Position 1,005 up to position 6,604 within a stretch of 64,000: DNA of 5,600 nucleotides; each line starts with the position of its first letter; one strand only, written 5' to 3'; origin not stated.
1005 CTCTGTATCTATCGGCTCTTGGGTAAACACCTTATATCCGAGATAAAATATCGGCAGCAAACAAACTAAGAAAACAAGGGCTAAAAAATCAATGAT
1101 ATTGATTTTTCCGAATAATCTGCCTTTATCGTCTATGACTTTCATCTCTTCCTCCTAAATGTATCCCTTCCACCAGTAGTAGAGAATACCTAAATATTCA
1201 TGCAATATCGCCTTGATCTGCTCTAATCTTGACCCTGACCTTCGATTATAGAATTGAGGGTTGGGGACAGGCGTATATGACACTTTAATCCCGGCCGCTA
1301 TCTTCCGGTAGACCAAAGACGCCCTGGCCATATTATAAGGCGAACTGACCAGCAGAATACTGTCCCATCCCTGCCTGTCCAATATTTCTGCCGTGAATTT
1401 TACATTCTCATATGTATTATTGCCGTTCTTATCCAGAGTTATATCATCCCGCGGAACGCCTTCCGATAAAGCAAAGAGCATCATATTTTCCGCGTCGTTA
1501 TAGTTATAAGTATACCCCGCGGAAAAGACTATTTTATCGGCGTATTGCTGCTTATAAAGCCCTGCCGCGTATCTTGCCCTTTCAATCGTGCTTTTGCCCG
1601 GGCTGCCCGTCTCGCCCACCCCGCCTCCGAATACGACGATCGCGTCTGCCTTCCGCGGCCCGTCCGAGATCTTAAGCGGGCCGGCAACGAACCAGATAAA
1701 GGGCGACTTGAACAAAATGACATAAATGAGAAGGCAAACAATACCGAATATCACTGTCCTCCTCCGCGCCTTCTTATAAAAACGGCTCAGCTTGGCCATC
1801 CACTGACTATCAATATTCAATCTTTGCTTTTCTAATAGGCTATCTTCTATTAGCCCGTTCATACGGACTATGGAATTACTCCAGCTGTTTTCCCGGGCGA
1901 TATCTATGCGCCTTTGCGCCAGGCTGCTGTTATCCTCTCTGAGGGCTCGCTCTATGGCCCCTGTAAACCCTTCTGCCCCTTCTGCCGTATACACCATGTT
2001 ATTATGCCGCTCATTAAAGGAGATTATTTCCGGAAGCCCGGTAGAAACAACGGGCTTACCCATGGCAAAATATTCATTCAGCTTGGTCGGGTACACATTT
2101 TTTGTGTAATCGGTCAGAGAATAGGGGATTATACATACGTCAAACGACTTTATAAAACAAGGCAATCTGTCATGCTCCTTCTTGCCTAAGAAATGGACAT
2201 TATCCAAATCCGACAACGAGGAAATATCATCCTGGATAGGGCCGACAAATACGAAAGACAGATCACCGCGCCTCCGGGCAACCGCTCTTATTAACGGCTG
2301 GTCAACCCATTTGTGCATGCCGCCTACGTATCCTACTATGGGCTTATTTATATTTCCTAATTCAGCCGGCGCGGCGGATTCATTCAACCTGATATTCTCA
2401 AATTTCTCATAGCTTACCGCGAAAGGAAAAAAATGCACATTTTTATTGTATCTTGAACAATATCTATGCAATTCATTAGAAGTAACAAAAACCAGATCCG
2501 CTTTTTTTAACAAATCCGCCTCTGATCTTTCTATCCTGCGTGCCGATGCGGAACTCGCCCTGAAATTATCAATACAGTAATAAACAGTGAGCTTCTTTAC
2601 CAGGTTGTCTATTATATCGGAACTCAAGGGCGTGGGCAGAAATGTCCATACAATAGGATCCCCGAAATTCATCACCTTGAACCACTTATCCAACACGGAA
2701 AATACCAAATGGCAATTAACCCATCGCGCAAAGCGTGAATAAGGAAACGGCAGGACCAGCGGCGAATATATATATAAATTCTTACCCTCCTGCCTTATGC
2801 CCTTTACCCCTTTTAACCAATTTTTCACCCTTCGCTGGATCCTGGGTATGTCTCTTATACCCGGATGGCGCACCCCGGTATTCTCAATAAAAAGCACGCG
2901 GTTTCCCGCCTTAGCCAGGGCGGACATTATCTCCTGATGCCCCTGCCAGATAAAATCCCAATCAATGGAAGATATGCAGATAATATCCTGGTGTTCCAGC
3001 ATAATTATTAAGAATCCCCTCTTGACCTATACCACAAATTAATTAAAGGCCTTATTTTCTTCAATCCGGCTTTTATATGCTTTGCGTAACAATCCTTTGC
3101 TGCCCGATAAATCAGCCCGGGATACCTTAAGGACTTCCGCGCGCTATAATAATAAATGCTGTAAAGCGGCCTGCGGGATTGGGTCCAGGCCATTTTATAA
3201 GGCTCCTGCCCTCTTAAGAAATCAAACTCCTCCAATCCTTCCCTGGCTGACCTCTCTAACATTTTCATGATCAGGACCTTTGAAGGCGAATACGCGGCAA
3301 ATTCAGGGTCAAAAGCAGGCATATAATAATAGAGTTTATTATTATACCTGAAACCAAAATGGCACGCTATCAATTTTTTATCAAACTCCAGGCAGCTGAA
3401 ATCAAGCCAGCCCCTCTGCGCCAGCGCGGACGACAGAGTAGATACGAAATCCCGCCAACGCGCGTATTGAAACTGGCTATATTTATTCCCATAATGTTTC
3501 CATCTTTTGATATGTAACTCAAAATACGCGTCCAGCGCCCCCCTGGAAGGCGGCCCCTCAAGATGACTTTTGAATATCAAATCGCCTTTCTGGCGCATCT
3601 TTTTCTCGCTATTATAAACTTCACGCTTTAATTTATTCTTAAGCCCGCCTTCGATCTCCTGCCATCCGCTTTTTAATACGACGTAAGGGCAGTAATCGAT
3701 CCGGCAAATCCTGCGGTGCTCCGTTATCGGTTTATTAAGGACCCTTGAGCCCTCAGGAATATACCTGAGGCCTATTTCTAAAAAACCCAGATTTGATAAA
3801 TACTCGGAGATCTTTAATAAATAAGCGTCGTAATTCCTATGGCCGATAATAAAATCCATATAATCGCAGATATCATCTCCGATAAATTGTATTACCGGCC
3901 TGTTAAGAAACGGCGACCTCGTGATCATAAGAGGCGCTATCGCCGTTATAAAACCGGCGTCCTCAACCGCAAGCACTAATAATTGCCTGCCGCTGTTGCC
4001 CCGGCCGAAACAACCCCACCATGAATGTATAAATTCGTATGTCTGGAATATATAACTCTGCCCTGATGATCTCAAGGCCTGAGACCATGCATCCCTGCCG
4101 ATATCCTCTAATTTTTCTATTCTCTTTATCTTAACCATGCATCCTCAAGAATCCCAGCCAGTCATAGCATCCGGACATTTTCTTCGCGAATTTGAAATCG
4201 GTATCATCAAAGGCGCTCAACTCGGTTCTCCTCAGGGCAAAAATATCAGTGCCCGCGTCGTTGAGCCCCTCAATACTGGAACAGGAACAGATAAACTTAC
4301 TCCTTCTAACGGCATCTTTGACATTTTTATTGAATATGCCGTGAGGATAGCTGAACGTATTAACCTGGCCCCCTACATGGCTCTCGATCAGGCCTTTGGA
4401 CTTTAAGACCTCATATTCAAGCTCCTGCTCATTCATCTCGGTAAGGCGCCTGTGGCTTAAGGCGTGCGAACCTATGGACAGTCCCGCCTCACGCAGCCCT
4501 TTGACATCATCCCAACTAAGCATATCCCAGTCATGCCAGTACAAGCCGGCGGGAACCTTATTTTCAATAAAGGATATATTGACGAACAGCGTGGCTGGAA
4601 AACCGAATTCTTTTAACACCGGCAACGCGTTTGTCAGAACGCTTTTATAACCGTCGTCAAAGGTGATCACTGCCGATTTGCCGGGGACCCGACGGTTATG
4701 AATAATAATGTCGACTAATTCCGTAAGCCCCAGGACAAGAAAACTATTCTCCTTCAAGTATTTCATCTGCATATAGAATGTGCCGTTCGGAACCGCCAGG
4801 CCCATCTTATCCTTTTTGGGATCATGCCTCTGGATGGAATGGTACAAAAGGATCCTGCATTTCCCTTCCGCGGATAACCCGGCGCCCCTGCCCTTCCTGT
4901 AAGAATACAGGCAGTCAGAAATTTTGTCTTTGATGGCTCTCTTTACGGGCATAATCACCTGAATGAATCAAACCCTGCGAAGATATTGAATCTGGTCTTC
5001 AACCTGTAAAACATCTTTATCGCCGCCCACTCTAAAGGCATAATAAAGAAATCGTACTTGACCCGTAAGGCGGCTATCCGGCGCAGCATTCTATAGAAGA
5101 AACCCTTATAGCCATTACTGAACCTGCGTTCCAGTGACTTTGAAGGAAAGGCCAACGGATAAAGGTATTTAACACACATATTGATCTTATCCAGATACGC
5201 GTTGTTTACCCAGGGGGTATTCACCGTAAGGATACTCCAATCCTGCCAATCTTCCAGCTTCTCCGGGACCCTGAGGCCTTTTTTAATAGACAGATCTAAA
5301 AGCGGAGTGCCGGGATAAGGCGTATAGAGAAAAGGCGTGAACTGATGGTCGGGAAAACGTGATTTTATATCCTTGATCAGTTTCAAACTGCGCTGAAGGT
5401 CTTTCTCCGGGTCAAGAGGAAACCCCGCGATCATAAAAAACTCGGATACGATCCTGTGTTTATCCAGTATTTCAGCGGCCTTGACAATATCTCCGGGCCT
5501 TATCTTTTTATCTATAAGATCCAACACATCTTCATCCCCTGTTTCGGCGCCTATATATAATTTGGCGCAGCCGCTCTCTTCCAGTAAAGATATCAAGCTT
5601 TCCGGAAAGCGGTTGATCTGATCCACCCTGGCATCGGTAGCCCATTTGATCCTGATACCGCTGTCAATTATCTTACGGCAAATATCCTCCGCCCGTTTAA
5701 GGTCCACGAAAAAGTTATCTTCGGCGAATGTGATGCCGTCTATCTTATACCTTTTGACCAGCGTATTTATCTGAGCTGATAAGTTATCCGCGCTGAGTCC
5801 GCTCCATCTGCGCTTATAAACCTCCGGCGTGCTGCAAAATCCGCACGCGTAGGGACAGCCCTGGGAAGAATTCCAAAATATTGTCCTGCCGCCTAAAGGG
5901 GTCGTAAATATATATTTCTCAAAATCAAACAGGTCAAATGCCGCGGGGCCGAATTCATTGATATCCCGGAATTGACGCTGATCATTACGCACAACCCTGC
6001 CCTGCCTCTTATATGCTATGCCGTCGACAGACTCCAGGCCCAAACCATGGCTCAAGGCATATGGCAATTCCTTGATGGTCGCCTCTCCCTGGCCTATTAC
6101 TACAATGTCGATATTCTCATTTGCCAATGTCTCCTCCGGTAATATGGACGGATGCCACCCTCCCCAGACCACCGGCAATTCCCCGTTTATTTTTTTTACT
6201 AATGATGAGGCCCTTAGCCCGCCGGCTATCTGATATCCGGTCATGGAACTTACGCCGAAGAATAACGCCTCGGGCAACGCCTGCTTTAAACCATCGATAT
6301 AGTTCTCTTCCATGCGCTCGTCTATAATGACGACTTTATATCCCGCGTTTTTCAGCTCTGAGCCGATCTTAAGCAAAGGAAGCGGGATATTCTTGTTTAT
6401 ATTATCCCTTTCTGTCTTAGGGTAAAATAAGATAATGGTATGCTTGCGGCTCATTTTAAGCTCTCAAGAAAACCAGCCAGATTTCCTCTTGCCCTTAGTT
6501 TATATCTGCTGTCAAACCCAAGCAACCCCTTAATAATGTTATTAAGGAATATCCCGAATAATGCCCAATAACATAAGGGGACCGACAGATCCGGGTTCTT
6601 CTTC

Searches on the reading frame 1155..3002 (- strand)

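Call 62: search_protein_families(library=pfam, proteins=[window:1155-3002:-], max_evalue=0.00001)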
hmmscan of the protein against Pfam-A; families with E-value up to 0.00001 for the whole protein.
window:1155-3002:- (615 aa): 3 families
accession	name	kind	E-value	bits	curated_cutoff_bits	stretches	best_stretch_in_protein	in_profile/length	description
PF02698.23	DUF218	-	4.3e-26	91.8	27.6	1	453-605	1-133/133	DUF218 domain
PF13692.12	Glyco_trans_1_4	-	1.6e-13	51.6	27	1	221-355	2-141/142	Glycosyl transferases group 1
PF00534.26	Glycos_transf_1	-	2.8e-08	33.9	26.4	1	219-370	14-170/172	Glycosyl transferases group 1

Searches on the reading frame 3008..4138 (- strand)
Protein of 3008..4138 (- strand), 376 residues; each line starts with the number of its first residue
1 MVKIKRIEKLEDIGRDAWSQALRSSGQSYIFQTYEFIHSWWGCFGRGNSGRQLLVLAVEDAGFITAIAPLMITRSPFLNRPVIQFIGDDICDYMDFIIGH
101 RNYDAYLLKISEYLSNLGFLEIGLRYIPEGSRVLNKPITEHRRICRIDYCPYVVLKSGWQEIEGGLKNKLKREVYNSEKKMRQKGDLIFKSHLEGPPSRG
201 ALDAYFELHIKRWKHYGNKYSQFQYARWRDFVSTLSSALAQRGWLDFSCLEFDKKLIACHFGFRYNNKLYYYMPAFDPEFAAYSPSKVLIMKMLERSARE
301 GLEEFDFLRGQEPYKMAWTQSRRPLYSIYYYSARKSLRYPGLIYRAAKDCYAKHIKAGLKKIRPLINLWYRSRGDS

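Call 62: search_protein_families(library=pfam, proteins=[window:3008-4138:-], max_evalue=0.00001)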
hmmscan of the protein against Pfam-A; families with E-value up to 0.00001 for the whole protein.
window:3008-4138:- (376 aa): 1 family
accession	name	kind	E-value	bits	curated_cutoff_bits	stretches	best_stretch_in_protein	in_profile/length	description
PF13480.13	Acetyltransf_6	-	2.5e-32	112.4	22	1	169-315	2-142/143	Acetyltransferase (GNAT) domain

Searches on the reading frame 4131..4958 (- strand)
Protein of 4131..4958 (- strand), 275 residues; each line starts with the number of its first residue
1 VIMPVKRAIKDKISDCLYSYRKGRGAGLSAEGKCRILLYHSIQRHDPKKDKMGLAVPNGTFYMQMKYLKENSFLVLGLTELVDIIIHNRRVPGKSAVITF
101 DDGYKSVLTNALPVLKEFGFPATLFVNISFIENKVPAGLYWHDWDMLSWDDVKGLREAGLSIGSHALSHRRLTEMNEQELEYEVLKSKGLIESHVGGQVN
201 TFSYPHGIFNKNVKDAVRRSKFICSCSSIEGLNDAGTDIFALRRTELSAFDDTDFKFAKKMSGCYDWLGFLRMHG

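Call 62: search_protein_families(library=pfam, proteins=[window:4131-4958:-], max_evalue=0.00001)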
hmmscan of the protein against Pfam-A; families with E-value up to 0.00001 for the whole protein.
window:4131-4958:- (275 aa): 1 family
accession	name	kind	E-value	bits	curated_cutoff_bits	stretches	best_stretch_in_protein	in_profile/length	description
PF01522.26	Polysacc_deac_1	-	2.6e-27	95.7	23.1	1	90-219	3-118/124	Polysaccharide deacetylase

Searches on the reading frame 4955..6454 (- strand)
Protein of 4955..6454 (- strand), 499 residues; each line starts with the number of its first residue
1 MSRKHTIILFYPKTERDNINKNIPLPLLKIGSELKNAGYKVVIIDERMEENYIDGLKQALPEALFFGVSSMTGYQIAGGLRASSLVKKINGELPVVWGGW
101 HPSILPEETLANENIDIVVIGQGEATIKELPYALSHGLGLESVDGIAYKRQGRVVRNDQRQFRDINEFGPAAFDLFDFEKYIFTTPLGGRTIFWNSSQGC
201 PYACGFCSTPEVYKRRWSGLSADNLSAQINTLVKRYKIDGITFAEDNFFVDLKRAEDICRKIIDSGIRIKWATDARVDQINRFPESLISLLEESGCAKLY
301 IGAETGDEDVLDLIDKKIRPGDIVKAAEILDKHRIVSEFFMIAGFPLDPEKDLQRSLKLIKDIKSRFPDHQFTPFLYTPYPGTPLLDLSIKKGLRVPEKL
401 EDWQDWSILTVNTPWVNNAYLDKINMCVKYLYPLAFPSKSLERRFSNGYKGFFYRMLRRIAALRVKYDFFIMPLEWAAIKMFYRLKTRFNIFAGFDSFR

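Call 62: search_protein_families(library=pfam, proteins=[window:4955-6454:-], max_evalue=0.00001)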
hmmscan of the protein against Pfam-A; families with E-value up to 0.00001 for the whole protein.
window:4955-6454:- (499 aa): 2 families
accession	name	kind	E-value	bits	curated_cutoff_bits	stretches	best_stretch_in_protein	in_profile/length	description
PF04055.27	Radical_SAM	-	1.3e-17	64.9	29.5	1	195-360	2-166/166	Radical SAM superfamily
PF02310.24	B12-binding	-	7.8e-13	48.8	32.1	1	24-130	14-120/121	B12 binding domain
